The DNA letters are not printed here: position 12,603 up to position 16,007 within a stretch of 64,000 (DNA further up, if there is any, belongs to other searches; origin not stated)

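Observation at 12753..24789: NusG-paralog-led ~12 kb surface-protein operon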

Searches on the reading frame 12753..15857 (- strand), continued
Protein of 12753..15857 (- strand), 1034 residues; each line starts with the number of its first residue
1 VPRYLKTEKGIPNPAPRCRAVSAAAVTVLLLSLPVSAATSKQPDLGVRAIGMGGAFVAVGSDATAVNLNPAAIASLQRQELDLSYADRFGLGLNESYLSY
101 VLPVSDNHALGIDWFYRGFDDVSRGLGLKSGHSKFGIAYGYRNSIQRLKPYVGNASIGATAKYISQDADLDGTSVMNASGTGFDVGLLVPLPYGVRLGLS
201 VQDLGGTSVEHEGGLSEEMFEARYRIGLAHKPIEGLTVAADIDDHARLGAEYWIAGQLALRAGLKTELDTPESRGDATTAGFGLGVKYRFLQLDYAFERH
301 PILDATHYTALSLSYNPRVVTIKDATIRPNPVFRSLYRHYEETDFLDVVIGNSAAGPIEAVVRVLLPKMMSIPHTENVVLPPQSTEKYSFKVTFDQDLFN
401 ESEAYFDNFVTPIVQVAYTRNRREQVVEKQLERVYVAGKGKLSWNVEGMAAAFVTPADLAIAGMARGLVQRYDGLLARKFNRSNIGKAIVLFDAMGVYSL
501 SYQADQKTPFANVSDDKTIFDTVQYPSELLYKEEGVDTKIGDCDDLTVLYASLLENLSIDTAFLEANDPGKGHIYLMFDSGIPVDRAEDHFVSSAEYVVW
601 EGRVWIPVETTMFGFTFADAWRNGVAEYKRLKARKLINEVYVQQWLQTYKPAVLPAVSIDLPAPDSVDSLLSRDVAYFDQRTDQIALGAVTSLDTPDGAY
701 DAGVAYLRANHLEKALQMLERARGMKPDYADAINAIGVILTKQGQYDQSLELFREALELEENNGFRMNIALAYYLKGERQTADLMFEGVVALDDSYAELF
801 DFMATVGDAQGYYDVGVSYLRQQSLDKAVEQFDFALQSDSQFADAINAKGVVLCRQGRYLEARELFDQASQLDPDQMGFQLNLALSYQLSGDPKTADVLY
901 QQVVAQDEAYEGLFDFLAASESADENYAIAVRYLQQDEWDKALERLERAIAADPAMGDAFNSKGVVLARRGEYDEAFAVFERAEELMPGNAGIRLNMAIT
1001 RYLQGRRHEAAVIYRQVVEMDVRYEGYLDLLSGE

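Call 22: find_related_loci(query=A1, collection=genome_contigs, flank=10000)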
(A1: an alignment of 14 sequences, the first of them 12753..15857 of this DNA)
Query A1 (1034 aa) in genome_contigs; peptide patterns used: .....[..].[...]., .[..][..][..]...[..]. (x = any residue, [..] = any of these).
597 stretches matched a pattern (row limit reached: there are more); 577 encode a relative of the query (tblastn E <= 1e-3); the best 80 are kept; 80 distinct loci.
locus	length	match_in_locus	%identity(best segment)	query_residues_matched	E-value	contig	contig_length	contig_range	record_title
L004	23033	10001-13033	74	26-1034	0e+0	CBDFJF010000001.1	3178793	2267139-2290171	MAG: Candidatus Latescibacterota bacterium isolate 2442682d-f16a-428c-a5e0-e062f027b5fd genome assembly, contig: contig_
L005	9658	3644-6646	71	37-1033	0e+0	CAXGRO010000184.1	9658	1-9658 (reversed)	MAG TPA_asm: uncultured bacterium isolate ERR594323_concoct_206 genome assembly, contig: ERZ8580415.12151, whole genome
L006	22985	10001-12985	71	37-1034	0e+0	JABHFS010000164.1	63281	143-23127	MAG: Gemmatimonadetes bacterium isolate SI037_bin186 k141_2505165, whole genome shotgun sequence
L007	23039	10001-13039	69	17-1030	0e+0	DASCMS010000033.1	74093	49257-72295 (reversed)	MAG TPA_asm: Candidatus Latescibacterota bacterium isolate Fu_MAG_110 c_000000298959, whole genome shotgun sequence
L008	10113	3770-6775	70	25-1032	0e+0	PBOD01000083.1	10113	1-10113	MAG: Gemmatimonadetes bacterium isolate RS822 10224, whole genome shotgun sequence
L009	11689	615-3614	69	36-1034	0e+0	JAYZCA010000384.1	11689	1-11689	MAG: Candidatus Latescibacterota bacterium isolate XB_MAG1219 DB_MAG1219_0384, whole genome shotgun sequence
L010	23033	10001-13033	69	16-1032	0e+0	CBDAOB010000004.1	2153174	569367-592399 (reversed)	MAG: Candidatus Latescibacterota bacterium isolate ee734ac6-3c8f-4045-9bd6-bb64be60b199 genome assembly, contig: contig_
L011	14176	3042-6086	68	17-1032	0e+0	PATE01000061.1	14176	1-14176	MAG: Gemmatimonadetes bacterium isolate SAT162 59082, whole genome shotgun sequence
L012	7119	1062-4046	70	37-1034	0e+0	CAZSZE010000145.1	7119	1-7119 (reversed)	MAG TPA_asm: uncultured Enterobacterales bacterium isolate SRP308112_co1_361 genome assembly, contig: NODE_20790_length_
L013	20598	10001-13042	68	18-1033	0e+0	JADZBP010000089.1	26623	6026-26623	MAG: Candidatus Latescibacterota bacterium isolate SJ679 c_000000468768, whole genome shotgun sequence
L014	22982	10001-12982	69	37-1032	0e+0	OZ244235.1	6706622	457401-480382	MAG: Candidatus Latescibacterota bacterium isolate e5868d62-61ad-4724-99e8-9c09e4b40cf9 genome assembly, chromosome: 1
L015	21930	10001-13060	68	15-1034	0e+0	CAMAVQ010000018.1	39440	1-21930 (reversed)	MAG: Gemmatimonas phototrophica isolate MaH-09apr19-249 genome assembly, contig: MaH-09apr19-C2123, whole genome shotgun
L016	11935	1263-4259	67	29-1032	0e+0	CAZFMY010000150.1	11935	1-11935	MAG TPA_asm: uncultured Gemmatimonadaceae bacterium isolate SRP077602_co9_658 genome assembly, contig: NODE_7328_length_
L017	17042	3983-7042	68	15-1034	0e+0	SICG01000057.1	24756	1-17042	MAG: Candidatus Latescibacterota bacterium isolate Baikal-deep-G198 BACOMB-C9415, whole genome shotgun sequence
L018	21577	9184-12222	67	19-1034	0e+0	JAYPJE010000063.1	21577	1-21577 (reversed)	MAG: Gemmatimonadota bacterium isolate 139576_S177_rosella_bins.tsv.066 NODE_2221_length_21577_cov_8.683208, whole genom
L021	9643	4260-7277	65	25-1034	0e+0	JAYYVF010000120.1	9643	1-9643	MAG: Candidatus Latescibacterota bacterium isolate XB_MAG106 DB_MAG106_0120, whole genome shotgun sequence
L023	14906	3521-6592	65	14-1034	0e+0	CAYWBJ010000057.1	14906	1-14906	MAG TPA_asm: uncultured Gemmatimonadaceae bacterium isolate SRP092796_co1_38 genome assembly, contig: k141_2008352, whol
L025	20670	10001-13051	70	18-1034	0e+0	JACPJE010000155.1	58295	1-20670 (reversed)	MAG: Candidatus Latescibacterota bacterium isolate NC_groundwater_459_Ag_B-0.1um_64_11 S34_3B_scaffold_299558, whole gen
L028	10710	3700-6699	63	36-1034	0e+0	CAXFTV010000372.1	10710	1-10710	MAG TPA_asm: uncultured bacterium isolate ERR599111_concoct_57 genome assembly, contig: ERZ841489.434762, whole genome s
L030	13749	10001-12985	61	34-1034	0e+0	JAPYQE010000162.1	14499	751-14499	MAG: Candidatus Latescibacterota bacterium isolate PW2.concoct.70_sub PW2_5026_length_14499_cov_6.408682, whole genome s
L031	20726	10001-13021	65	26-1034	0e+0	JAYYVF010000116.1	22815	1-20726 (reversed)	MAG: Candidatus Latescibacterota bacterium isolate XB_MAG106 DB_MAG106_0116, whole genome shotgun sequence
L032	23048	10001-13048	68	18-1034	0e+0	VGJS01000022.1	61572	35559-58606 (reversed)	MAG: Candidatus Handelsmanbacteria bacterium isolate K_DeepCast_65m_m1_133 K_DeepCast_65m_m1_133_Ga0194128_10000670, who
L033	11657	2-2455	72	218-1034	0e+0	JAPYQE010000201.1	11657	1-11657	MAG: Candidatus Latescibacterota bacterium isolate PW2.concoct.70_sub PW2_6580_length_11657_cov_9.500172, whole genome s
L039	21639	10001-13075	46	26-1034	0e+0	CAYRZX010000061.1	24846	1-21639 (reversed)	MAG TPA_asm: uncultured Gemmatimonas sp. isolate binchicken_co21_402 genome assembly, contig: NODE_895_length_24846_cov_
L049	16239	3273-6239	68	42-1034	0e+0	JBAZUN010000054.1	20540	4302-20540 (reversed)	MAG: Candidatus Latescibacterota bacterium isolate SO_2017_GW1_23 NODE_10092_length_20540_cov_0.990202_OW334_2017, whole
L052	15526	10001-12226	44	45-1031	0e+0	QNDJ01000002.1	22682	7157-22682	MAG: candidate division KSB1 bacterium isolate B21_G16 B21_Guay16_scaffold_00953, whole genome shotgun sequence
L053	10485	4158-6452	46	19-1034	0e+0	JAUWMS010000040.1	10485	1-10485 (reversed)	MAG: Candidatus Latescibacterota bacterium isolate CSMAG_2404 CSMAG_2404_k141_193750_length_10485_cov_6.0000, whole geno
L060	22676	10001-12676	38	17-1033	0e+0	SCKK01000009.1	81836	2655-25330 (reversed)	Candidatus Neomarinimicrobiota bacterium strain TS1B10-2 T1B10-2_100, whole genome shotgun sequence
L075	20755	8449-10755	41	3-1005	1e-179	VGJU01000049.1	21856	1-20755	MAG: Candidatus Zixiibacteriota bacterium isolate K_Offshore_80m_m2_058 K_Offshore_80m_m2_058_Ga0194132_10005053, whole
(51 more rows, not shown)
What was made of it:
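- The family is present in at least 577 GTDB species genomes (call 22).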

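Call 68: search_protein_families(library=pfam, proteins=[L060:5838-9959:+, L060:2953-5724:+, L060:1902-2870:+, L052:108-3803:+, L052:3915-8231:+, L052:8308-9846:+, L075:2328-6827:+, L075:6885-8417:+], max_evalue=0.001)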
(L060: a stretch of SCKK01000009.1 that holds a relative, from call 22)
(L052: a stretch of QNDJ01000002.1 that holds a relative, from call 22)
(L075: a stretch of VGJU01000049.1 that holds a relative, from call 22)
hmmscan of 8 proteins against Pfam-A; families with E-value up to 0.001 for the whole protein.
L060:5838-9959:+ (1373 aa): 4 families
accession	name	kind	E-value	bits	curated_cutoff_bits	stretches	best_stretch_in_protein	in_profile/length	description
PF13517.12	FG-GAP_3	-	2.3e-59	198.3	26.9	9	285-349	1-60/61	FG-GAP-like repeat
PF01839.29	FG-GAP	-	7e-17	61.4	22.1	0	773-787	7-21/37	FG-GAP repeat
PF13860.13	FlgD_ig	-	2.9e-08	34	27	1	1297-1362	13-78/79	FlgD Ig-like domain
PF06259.18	Abhydrolase_8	-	7.5e-05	22.9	20.5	1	228-338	11-124/178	Alpha/beta hydrolase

L060:2953-5724:+ (923 aa): 2 families
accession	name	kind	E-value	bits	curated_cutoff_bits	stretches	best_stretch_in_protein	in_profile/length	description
PF05226.16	CHASE2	-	6e-36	124.7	26.3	2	22-313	6-180/257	CHASE2 domain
PF00211.25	Guanylate_cyc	-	8.4e-23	81.3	21.9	1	652-837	10-180/183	Adenylate and Guanylate cyclase catalytic domain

L060:1902-2870:+ (322 aa): 1 family
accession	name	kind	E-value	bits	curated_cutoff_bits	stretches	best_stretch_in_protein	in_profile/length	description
PF13936.12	HTH_38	-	5.8e-09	36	27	1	4-44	2-42/44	Helix-turn-helix domain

L052:108-3803:+ (1231 aa): 12 families
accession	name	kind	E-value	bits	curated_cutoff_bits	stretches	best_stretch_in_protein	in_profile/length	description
PF16656.11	Pur_ac_phosph_N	-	2.3e-59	198.4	30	7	141-219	11-93/93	Purple acid Phosphatase, N-terminal domain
PF00041.27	fn3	-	5.7e-45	151.9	25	3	649-724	5-78/84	Fibronectin type III domain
PF25077.1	DUF7800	-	1e-18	67.7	27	1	645-713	3-70/89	Domain of unknown function (DUF7800)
PF16655.11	PhoD_N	-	1.4e-17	64.4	30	0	185-209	61-83/90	PhoD-like phosphatase, N-terminal domain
PF25059.1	FN3_DSCAM-DSCAML_C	-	3.3e-13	50.2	39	0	581-644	29-89/89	DSCAM/DSCAML C-terminal Fn3-like domain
PF13860.13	FlgD_ig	-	3e-12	46.8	27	1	1157-1218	13-75/79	FlgD Ig-like domain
PF22986.3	Fn3_ELFN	-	4.6e-10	39.7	27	0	598-619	49-70/85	ELFN1/ELFN2, fibronectin type-III domain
PF10179.15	NDNF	-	4.4e-09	36.9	27.3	0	696-720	90-114/127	Neuron-derived neurotrophic factor, first Fn(III) domain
PF25788.1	Ig_Rha78A_N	-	9.9e-07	29.4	27.4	0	781-829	55-102/105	Rha78A-like, N-terminal immunoglobulin domain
PF24489.1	Ig_J_second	-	1.3e-05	25.6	27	0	74-111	50-89/105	Tip attachment protein J second Ig-like domain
PF18962.6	Por_Secre_tail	-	2.8e-05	24.7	27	1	1148-1228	2-74/75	Secretion system C-terminal sorting domain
PF13585.12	CHU_C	-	0.00015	22.3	27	1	1166-1218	27-72/86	CHU_C Type IX secretion signal domain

L052:3915-8231:+ (1438 aa): 6 families
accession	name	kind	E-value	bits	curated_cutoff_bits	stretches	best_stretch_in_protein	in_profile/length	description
PF13517.12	FG-GAP_3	-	6.4e-51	171.3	26.9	9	741-805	1-61/61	FG-GAP-like repeat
PF13205.12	Big_5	-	1.7e-21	77.4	23.6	1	1094-1197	1-105/105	Bacterial Ig-like domain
PF01839.29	FG-GAP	-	4e-19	68.5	22.1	0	787-806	2-21/37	FG-GAP repeat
PF13860.13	FlgD_ig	-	8.8e-09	35.7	27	1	1364-1423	15-74/79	FlgD Ig-like domain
PF25788.1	Ig_Rha78A_N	-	4e-06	27.5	27.4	0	419-509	15-101/105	Rha78A-like, N-terminal immunoglobulin domain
PF13585.12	CHU_C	-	0.00054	20.5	27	0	1371-1423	28-71/86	CHU_C Type IX secretion signal domain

L052:8308-9846:+ (512 aa): 2 families
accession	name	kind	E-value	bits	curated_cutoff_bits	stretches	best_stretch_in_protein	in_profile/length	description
PF13517.12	FG-GAP_3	-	8.1e-48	161.3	26.9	5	214-275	1-60/61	FG-GAP-like repeat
PF01839.29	FG-GAP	-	1.9e-12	47.2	22.1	0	375-405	2-35/37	FG-GAP repeat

L075:2328-6827:+ (1499 aa): 3 families
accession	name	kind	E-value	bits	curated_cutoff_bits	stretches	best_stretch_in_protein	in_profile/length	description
PF13517.12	FG-GAP_3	-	1.6e-61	205.2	26.9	9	739-805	1-61/61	FG-GAP-like repeat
PF01839.29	FG-GAP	-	1.1e-23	83.1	22.1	0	211-227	4-20/37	FG-GAP repeat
PF13205.12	Big_5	-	2.5e-22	80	23.6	1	1146-1252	1-105/105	Bacterial Ig-like domain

L075:6885-8417:+ (510 aa): 2 families
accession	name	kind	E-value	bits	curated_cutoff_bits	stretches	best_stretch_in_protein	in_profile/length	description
PF13517.12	FG-GAP_3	-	1e-57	193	26.9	6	212-273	1-60/61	FG-GAP-like repeat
PF01839.29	FG-GAP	-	5.9e-23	80.7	22.1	2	48-68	2-22/37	FG-GAP repeat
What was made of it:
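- FlgD_ig is kept in the KSB1 and Marinimicrobia orthologues (call 68). The Zixibacteria orthologue showed no FlgD_ig at E<=0.001 (call 68).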
